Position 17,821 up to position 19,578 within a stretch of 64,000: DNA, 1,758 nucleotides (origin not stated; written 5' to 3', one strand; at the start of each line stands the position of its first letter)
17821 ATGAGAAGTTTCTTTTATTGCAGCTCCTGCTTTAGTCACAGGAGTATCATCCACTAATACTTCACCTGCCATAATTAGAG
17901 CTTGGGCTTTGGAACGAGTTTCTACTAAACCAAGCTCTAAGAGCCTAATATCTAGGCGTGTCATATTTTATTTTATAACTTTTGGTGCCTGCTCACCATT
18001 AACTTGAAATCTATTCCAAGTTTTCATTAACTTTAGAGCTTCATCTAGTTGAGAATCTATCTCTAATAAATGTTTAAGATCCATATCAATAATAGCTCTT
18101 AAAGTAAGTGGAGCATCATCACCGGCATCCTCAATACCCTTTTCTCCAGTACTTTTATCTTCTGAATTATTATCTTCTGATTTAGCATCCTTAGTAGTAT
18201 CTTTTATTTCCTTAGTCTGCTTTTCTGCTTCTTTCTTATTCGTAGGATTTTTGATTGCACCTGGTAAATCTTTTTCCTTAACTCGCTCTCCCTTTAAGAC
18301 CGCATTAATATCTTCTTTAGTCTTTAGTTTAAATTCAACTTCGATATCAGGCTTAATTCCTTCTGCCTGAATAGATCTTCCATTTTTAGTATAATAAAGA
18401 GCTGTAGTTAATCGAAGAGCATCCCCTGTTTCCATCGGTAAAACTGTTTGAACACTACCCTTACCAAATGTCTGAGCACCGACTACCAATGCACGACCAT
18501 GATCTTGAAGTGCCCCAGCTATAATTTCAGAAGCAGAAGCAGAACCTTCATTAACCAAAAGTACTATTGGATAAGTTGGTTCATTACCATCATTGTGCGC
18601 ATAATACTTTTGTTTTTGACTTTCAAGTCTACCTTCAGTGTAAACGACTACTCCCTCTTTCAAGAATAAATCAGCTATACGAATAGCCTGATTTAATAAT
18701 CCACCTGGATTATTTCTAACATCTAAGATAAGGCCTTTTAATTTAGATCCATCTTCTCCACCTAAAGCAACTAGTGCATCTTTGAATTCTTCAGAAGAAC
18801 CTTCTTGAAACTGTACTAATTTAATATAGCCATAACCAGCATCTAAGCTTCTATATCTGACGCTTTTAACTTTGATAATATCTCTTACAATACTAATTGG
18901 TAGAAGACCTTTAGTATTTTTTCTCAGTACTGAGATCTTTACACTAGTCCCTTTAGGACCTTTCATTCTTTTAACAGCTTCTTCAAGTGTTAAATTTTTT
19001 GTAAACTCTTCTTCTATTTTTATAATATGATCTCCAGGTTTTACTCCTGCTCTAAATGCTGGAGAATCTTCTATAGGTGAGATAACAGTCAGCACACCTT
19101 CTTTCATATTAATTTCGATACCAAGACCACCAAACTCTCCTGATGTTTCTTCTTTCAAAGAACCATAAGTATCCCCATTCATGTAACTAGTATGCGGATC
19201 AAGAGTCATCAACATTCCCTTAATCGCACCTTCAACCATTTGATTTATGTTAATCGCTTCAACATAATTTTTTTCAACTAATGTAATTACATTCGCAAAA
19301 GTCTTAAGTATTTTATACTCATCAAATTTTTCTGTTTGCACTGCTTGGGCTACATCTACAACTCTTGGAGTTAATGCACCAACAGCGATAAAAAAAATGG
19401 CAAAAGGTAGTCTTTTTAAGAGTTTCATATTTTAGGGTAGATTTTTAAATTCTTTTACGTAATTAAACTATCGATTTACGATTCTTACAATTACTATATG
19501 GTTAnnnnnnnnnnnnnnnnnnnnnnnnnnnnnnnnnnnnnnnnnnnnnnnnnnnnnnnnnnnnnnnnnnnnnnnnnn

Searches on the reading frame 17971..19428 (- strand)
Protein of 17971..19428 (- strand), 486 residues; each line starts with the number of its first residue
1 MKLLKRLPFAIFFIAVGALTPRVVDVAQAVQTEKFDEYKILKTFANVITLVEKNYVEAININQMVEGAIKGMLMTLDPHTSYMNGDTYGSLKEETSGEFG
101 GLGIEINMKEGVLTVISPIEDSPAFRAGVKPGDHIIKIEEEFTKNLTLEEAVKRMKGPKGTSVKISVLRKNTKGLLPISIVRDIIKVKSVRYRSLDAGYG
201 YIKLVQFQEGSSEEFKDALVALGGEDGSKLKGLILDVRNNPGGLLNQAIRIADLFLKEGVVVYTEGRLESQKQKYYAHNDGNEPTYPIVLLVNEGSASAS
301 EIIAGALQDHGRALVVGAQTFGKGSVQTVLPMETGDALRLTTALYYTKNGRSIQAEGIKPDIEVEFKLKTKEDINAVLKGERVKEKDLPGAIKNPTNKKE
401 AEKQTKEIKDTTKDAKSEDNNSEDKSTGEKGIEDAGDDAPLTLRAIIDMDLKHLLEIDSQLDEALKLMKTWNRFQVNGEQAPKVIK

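Call 7: search_protein_families(library=pfam, proteins=[window:17971-19428:-], max_evalue=0.001)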
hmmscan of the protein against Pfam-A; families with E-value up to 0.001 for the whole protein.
window:17971-19428:- (486 aa): 5 families
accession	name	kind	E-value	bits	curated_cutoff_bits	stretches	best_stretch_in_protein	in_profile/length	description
PF03572.23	Peptidase_S41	-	6.9e-57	192.1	24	1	199-364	2-165/165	Peptidase family S41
PF22694.1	CtpB_N-like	-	4.1e-11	43.6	27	1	32-87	29-85/85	Activating protease CtpB N-terminal domain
PF13180.12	PDZ_2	-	4.4e-11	43.3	27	1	100-173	1-73/80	PDZ domain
PF00595.29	PDZ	-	1.1e-08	35.7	23.2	1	98-167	8-80/81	PDZ domain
PF17820.7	PDZ_6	-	4.2e-06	26.9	27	1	115-169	2-54/54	PDZ domain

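Call 25: find_encoding_contigs(protein=window:17971-19428:-, flank=10000, max_places=6)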
Protein window:17971-19428:- (486 aa): 1 contig read that carries it; 1 place shown.
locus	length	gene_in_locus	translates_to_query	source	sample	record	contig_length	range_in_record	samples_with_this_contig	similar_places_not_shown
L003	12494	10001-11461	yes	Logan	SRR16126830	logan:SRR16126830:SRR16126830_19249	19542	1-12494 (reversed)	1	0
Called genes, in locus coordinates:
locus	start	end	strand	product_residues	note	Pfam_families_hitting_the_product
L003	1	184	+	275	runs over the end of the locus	PF07589:PEP_exosort_dom (weak)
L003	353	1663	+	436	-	PF00364:Biotin_lipoyl, PF25984:BSH_YknX (faint), PF25997:BSH_YhbJ, PF02817:E3_binding, PF00198:2-oxoacid_dh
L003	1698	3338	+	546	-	PF21948:LplA-B_cat, PF16881:LIAS_N (faint), PF04055:Radical_SAM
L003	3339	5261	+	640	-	PF02922:CBM_48, PF00128:Alpha-amylase, PF02806:Alpha-amylase_C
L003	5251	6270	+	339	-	PF00586:AIRS, PF02769:AIRS_C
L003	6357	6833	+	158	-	-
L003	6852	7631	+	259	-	PF00005:ABC_tran, PF13304:AAA_21 (faint)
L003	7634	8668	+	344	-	PF18075:FtsX_ECD, PF02687:FtsX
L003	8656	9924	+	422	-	PF01551:Peptidase_M23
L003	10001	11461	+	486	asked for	PF22694:CtpB_N-like, PF00595:PDZ, PF13180:PDZ_2, PF17820:PDZ_6 (weak), PF03572:Peptidase_S41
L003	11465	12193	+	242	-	PF01479:S4, PF01728:FtsJ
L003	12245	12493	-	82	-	?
